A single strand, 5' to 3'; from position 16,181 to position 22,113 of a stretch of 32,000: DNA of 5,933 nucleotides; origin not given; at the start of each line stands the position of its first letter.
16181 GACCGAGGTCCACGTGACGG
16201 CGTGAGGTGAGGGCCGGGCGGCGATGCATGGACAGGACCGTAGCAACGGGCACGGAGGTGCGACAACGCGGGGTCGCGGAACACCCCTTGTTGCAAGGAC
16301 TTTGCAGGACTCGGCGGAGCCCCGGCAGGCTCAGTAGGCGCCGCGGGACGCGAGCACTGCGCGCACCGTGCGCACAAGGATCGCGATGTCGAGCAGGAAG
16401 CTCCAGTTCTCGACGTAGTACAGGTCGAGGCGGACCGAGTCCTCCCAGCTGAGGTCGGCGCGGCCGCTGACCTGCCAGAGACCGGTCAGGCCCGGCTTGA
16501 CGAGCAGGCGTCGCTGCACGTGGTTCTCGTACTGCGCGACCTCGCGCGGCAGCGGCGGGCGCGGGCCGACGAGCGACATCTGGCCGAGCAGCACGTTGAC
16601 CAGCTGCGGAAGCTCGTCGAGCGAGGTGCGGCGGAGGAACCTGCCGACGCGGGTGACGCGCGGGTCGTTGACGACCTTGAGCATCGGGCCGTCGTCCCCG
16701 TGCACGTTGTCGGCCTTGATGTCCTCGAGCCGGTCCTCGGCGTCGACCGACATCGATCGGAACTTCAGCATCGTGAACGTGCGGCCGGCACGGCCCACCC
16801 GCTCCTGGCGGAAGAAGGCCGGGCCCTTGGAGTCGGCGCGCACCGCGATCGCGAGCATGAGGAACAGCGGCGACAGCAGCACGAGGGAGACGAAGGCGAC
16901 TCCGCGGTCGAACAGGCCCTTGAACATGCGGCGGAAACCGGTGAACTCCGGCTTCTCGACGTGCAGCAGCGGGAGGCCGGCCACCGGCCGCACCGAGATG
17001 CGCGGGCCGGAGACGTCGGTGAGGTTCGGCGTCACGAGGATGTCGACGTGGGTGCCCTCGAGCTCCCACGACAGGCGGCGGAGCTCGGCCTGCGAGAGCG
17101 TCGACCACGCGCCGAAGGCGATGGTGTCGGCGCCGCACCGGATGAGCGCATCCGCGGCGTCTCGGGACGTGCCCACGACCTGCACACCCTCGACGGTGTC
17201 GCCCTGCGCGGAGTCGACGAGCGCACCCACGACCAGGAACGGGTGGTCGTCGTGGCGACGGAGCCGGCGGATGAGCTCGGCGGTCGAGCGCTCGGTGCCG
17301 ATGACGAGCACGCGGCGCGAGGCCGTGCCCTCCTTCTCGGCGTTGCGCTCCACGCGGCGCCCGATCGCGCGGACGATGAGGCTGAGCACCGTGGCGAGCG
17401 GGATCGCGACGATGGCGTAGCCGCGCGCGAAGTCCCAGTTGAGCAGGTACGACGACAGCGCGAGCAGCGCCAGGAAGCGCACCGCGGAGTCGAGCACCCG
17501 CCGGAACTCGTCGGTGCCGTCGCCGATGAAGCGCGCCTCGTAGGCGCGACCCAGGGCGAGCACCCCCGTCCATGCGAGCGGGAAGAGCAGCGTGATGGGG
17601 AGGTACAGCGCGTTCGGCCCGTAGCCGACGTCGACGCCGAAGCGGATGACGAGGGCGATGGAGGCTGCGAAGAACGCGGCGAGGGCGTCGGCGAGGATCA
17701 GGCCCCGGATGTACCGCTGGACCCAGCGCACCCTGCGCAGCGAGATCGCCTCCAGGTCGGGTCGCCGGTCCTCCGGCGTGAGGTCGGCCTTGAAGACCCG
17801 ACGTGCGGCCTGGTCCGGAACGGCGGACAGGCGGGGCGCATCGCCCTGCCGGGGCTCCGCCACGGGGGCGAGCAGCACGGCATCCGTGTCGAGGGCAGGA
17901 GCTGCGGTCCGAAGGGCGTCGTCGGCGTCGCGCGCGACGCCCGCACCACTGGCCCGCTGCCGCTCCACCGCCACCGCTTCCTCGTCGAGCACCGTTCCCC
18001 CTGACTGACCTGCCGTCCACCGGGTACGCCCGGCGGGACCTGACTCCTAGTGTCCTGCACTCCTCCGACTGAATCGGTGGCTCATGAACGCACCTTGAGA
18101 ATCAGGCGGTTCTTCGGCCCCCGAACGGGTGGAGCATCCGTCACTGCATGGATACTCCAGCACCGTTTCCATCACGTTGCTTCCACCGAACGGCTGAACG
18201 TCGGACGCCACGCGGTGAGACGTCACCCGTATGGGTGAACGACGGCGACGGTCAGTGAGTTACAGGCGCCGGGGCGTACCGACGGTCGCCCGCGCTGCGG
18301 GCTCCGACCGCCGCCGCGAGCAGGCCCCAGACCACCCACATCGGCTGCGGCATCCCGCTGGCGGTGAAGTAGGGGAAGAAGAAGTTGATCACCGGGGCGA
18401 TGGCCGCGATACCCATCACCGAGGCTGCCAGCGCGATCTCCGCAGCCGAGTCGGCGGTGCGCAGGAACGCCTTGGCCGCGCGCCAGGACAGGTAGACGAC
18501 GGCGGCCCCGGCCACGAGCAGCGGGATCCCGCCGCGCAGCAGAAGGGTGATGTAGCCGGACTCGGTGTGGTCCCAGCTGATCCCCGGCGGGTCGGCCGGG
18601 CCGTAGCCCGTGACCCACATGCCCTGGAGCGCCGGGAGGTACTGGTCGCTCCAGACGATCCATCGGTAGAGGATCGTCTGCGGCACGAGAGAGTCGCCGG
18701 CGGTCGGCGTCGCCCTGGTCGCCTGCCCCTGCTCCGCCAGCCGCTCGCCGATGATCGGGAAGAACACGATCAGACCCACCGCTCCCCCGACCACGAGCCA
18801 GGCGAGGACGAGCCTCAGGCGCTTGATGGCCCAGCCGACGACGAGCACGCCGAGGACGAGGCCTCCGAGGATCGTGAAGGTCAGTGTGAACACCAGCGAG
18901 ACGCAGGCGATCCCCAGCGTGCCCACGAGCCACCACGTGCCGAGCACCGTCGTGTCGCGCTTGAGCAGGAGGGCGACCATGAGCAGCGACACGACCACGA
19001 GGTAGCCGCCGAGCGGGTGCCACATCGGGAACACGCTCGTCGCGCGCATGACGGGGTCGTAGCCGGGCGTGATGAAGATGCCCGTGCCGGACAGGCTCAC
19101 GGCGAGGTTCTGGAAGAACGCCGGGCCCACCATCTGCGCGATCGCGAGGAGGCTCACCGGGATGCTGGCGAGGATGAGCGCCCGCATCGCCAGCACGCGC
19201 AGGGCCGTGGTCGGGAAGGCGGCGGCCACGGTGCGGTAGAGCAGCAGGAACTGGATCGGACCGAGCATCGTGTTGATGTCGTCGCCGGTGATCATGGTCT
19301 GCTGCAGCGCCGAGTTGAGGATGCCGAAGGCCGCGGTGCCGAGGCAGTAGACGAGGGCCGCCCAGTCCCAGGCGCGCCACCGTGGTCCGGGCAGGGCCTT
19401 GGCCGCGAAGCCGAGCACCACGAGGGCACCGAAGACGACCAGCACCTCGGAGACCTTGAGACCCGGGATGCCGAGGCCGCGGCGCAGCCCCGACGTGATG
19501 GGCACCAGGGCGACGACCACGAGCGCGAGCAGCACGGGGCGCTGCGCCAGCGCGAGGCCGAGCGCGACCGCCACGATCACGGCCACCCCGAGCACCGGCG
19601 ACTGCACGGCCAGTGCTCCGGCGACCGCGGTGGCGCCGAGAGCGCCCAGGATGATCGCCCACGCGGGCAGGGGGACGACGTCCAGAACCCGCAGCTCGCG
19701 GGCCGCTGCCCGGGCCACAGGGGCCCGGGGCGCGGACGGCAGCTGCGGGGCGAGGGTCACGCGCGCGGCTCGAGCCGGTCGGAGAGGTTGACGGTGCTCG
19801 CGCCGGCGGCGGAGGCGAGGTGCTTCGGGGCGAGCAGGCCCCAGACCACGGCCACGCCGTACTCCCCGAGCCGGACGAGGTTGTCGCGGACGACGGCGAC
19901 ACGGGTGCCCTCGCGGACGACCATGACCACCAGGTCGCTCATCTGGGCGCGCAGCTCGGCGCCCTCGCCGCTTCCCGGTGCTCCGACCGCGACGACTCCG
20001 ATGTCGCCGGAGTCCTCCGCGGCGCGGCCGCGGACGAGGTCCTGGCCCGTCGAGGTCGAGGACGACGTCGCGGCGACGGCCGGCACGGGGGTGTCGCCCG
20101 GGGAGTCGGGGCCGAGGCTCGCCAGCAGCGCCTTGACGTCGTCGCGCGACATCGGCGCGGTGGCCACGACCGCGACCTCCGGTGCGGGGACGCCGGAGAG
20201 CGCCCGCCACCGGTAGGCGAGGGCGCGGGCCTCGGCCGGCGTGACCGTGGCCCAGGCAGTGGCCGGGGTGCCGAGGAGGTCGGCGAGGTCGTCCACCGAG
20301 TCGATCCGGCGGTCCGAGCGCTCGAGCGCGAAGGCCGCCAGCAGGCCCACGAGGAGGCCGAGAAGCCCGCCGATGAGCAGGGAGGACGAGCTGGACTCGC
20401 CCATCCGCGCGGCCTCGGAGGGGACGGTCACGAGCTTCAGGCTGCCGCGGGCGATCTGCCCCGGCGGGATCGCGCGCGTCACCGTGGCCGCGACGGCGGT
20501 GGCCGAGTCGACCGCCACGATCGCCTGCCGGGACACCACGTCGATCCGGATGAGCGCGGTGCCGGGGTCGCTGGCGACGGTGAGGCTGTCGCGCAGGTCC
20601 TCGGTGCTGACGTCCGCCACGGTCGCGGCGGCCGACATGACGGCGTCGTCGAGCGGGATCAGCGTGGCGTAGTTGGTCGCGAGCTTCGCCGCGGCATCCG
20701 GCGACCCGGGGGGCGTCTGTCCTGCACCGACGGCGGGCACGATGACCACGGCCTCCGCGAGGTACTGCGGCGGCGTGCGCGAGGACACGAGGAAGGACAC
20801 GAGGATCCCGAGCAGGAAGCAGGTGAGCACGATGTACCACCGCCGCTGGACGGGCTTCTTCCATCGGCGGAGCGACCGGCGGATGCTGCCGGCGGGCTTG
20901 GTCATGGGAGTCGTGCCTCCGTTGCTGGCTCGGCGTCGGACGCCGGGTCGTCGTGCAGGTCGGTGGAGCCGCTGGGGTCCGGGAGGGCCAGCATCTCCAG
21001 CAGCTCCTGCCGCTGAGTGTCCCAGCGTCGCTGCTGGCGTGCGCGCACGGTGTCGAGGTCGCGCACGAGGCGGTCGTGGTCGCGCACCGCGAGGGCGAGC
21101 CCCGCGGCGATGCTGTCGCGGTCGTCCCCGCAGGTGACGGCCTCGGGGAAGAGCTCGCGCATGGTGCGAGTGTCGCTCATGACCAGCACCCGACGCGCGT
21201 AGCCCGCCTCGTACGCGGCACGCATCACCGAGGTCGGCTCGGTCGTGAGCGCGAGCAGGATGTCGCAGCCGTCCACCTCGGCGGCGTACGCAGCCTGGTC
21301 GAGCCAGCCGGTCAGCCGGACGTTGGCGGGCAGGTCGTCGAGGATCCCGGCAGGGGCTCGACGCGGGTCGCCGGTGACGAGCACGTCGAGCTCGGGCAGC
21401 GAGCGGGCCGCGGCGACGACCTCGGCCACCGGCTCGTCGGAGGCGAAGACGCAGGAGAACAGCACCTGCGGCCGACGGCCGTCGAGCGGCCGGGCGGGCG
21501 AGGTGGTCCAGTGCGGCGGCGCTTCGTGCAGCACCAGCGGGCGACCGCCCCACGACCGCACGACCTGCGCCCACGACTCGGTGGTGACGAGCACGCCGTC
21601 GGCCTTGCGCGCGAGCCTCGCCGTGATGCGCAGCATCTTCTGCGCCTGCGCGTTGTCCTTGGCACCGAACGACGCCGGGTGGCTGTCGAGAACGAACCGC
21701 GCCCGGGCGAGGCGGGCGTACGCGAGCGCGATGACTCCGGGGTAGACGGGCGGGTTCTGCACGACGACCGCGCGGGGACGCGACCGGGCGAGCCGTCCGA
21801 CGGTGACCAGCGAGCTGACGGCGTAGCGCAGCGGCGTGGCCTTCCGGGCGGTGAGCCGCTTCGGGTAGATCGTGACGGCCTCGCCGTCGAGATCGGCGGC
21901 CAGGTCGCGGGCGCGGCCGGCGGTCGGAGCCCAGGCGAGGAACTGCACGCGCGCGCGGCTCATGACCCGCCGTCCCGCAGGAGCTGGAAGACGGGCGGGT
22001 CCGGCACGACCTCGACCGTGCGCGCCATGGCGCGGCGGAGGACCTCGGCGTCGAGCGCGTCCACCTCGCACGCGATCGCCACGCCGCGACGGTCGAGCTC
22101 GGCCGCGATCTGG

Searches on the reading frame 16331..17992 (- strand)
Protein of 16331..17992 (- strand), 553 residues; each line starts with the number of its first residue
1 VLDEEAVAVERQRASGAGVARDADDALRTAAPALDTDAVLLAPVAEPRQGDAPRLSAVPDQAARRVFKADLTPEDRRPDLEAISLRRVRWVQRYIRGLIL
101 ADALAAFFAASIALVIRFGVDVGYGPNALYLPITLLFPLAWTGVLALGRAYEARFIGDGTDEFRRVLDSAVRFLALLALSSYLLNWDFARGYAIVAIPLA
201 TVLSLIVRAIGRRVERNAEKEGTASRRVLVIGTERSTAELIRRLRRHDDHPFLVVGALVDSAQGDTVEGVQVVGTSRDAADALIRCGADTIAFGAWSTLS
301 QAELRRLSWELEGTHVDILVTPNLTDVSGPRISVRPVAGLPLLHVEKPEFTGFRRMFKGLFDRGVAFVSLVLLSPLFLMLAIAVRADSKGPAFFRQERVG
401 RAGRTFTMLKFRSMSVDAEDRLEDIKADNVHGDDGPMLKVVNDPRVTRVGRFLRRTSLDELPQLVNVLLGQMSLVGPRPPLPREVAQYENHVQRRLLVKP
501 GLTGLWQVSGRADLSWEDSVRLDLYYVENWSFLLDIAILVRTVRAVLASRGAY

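Call 10: search_protein_families(library=pfam, proteins=[window:16331-17992:-], max_evalue=0.001)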
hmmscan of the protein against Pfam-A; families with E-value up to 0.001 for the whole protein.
window:16331-17992:- (553 aa): 2 families
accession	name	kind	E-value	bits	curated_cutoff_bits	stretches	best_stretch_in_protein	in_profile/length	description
PF02397.22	Bac_transf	-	2.7e-70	236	27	1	358-547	1-178/179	Bacterial sugar transferase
PF13727.12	CoA_binding_3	-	6.5e-09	36.5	25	1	156-322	11-175/175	CoA-binding domain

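Call 75: search_protein_families(library=ncbifam, proteins=[window:16331-17992:-], max_evalue=0.001)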
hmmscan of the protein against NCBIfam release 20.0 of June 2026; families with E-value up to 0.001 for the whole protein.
window:16331-17992:- (553 aa): 10 families
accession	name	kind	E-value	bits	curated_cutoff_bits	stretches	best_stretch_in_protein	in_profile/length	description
TIGR03025.1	EPS_sugtrans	subfamily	3.1e-130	435.4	295.55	1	101-553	2-445/445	exopolysaccharide biosynthesis polyprenyl glycosylphosphotransferase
TIGR03023.1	WcaJ_sugtrans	equivalog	4.3e-104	349.3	410.75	1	101-553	2-453/453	undecaprenyl-phosphate glucose phosphotransferase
TIGR03022.1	WbaP_sugtrans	subfamily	5.5e-99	332.5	403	1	98-553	1-456/456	undecaprenyl-phosphate galactose phosphotransferase WbaP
NF041877.1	EPS_EpsZ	equivalog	7.3e-73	245.8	800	1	343-552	251-458/459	exopolysaccharide biosynthesis polyisoprenyl-phosphate hexose-1-phosphate transferase EpsZ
TIGR03013.1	EpsB_2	subfamily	1.4e-66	225.4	393.35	1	102-552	3-442/443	TIGR03013 family XrtA/PEP-CTERM system glycosyltransferase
NF052601.1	undeca_RfbP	equivalog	3.2e-64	216.5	330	1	355-553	42-244/244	undecaprenyl-phosphate galactose phosphotransferase family protein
NF011751.0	PRK15204.1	equivalog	7.7e-56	189.7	907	1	151-553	79-476/476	undecaprenyl-phosphate galactose phosphotransferase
NF007518.0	PRK10124.1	equivalog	3.9e-51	174.2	684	1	199-553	118-464/464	undecaprenyl-phosphate glucose phosphotransferase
NF050817.1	PolSacchBiosHfsE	equivalog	8.7e-40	136.8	750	1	177-551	92-464/467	polysaccharide biosynthesis protein HfsE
NF045514.1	glycotran_HepC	equivalog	4.6e-25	88.2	140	1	354-479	113-211/220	heterocyst development glycosyltransferase HepC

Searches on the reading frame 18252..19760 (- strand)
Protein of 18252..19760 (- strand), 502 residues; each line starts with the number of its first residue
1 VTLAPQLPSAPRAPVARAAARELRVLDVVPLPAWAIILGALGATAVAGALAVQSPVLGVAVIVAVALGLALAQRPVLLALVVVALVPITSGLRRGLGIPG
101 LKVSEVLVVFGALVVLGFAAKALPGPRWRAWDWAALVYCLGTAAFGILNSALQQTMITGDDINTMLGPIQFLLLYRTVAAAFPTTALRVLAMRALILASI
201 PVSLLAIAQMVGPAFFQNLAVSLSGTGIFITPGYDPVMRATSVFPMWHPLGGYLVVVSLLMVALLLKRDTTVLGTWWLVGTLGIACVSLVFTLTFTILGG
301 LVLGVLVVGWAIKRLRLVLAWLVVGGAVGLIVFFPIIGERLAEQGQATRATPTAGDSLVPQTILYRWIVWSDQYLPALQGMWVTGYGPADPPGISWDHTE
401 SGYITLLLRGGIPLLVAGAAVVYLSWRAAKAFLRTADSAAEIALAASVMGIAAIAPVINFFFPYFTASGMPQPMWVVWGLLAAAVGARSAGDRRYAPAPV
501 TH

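Call 10: search_protein_families(library=pfam, proteins=[window:18252-19760:-], max_evalue=0.001)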
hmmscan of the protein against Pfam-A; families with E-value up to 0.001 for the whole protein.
window:18252-19760:- (502 aa): 1 family
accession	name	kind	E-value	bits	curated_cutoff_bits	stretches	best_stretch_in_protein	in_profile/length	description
PF04932.20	Wzy_C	-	3.3e-05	24.1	31.7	1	282-416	3-146/149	O-Antigen ligase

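Call 75: search_protein_families(library=ncbifam, proteins=[window:18252-19760:-], max_evalue=0.001)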
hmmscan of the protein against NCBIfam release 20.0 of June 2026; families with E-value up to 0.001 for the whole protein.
window:18252-19760:- (502 aa): 0 families

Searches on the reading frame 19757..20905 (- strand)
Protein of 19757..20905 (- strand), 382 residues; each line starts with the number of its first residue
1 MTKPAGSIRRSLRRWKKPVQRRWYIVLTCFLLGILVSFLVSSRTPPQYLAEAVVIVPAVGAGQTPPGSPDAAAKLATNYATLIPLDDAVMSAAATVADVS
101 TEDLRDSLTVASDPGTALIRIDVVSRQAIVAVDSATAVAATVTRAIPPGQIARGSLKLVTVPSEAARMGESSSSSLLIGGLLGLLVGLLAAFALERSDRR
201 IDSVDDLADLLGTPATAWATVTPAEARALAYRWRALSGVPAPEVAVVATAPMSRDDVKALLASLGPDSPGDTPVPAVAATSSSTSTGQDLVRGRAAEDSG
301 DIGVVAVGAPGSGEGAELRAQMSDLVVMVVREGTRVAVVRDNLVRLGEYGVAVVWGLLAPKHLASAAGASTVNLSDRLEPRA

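Call 10: search_protein_families(library=pfam, proteins=[window:19757-20905:-], max_evalue=0.001)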
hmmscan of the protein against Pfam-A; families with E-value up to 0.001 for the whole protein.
window:19757-20905:- (382 aa): 1 family
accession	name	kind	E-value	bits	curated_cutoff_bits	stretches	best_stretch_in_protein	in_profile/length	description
PF02706.20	Wzz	-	0.00048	20.8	25.5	0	17-59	10-52/91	Chain length determinant protein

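Call 75: search_protein_families(library=ncbifam, proteins=[window:19757-20905:-], max_evalue=0.001)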
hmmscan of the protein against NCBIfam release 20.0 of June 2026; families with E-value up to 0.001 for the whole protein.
window:19757-20905:- (382 aa): 2 families
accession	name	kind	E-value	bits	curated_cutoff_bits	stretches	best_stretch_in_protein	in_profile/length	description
TIGR01006.1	polys_exp_MPA1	subfamily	2.9e-07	30.2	296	1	16-214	14-216/226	CspC family polysaccharide chain length determinant protein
TIGR03017.1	EpsF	equivalog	4.9e-06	25.5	422.75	0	176-217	400-441/444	chain length determinant protein EpsF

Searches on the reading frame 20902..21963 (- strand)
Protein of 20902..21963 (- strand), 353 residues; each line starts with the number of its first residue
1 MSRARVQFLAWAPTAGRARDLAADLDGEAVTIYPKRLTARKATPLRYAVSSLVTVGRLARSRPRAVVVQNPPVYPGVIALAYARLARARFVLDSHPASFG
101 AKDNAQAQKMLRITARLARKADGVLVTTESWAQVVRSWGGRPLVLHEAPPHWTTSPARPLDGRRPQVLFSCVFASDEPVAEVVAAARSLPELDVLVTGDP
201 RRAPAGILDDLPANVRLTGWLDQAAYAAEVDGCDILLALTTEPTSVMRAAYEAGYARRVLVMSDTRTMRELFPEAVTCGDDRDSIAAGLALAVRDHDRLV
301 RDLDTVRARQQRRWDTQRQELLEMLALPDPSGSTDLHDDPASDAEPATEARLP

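Call 10: search_protein_families(library=pfam, proteins=[window:20902-21963:-], max_evalue=0.001)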
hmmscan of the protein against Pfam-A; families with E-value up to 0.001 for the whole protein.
window:20902-21963:- (353 aa): 2 families
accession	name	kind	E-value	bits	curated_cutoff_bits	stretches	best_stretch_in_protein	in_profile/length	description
PF13579.12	Glyco_trans_4_4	-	2e-09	38.4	29.7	1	4-143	19-150/158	Glycosyl transferase 4-like domain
PF13439.12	Glyco_transf_4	-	0.0006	20.3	28.5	0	23-139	37-153/170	Glycosyltransferase Family 4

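Call 75: search_protein_families(library=ncbifam, proteins=[window:20902-21963:-], max_evalue=0.001)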
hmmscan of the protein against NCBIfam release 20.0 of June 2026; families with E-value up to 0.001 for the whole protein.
window:20902-21963:- (353 aa): 0 families
